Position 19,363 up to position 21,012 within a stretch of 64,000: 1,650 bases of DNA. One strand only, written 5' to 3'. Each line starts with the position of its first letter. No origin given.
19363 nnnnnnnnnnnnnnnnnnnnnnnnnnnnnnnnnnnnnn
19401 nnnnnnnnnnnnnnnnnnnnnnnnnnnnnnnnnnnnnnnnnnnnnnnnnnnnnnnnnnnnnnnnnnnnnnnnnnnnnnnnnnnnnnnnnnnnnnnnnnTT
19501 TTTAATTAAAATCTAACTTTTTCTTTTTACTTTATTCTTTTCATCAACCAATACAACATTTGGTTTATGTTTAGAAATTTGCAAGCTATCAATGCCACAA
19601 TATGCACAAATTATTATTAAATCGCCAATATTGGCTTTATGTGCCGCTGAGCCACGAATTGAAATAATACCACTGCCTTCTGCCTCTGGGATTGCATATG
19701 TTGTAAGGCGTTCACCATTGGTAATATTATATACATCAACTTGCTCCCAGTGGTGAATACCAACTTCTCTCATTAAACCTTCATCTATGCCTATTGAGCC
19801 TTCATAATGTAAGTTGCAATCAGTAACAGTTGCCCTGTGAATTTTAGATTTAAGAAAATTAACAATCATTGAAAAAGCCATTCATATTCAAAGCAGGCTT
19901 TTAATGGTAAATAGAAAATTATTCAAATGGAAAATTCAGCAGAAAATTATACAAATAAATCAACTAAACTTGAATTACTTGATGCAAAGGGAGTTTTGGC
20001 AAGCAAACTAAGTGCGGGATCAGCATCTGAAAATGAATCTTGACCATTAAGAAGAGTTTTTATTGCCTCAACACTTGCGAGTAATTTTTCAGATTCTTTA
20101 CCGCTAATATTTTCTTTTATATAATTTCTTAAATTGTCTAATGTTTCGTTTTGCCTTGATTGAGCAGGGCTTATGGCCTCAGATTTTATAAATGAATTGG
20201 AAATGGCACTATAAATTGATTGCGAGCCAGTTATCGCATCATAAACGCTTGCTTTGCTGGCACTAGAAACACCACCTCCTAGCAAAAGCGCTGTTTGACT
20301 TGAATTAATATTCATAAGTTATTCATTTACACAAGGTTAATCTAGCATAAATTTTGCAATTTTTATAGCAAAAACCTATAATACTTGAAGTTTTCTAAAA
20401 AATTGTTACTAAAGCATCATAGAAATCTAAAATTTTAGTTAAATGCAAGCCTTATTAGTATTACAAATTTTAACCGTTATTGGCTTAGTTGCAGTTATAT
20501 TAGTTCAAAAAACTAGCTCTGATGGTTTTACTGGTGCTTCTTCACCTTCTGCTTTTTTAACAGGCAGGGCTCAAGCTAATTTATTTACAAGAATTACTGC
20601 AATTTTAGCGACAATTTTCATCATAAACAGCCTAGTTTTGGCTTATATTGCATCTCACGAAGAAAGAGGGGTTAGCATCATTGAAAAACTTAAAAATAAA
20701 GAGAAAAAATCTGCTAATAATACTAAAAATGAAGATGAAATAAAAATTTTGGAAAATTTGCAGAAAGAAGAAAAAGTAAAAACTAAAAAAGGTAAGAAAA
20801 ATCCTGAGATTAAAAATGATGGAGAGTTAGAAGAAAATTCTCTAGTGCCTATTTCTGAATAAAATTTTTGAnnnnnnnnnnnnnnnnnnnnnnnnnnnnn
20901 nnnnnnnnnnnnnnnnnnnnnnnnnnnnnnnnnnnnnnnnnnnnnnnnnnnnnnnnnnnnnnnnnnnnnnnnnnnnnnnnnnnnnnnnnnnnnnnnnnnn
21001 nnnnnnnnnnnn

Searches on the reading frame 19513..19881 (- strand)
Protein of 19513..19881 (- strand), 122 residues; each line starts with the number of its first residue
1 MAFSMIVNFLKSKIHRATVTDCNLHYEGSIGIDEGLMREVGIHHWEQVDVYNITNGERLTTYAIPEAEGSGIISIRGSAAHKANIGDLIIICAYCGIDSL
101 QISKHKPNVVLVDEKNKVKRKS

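Call 17: search_protein_families(library=pfam, proteins=[window:19513-19881:-], max_evalue=0.00001)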
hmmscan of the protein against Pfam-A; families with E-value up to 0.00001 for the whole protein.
window:19513-19881:- (122 aa): 1 family
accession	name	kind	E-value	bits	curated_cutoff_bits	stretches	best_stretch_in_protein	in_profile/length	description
PF02261.22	Asp_decarbox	-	5.4e-45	152.4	25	1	5-118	1-114/115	Aspartate decarboxylase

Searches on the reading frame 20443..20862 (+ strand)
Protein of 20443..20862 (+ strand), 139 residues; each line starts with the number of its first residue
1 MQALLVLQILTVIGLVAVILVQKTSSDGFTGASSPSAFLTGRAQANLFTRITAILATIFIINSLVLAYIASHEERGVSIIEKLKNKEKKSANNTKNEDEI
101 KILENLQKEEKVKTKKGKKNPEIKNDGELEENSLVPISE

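Call 17: search_protein_families(library=pfam, proteins=[window:20443-20862:+], max_evalue=0.00001)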
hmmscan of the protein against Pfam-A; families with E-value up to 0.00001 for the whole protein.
window:20443-20862:+ (139 aa): 1 family
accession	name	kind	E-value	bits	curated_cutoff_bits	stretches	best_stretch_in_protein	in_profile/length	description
PF03840.19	SecG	-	5.4e-14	52.5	29.2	1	4-69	2-70/70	Preprotein translocase SecG subunit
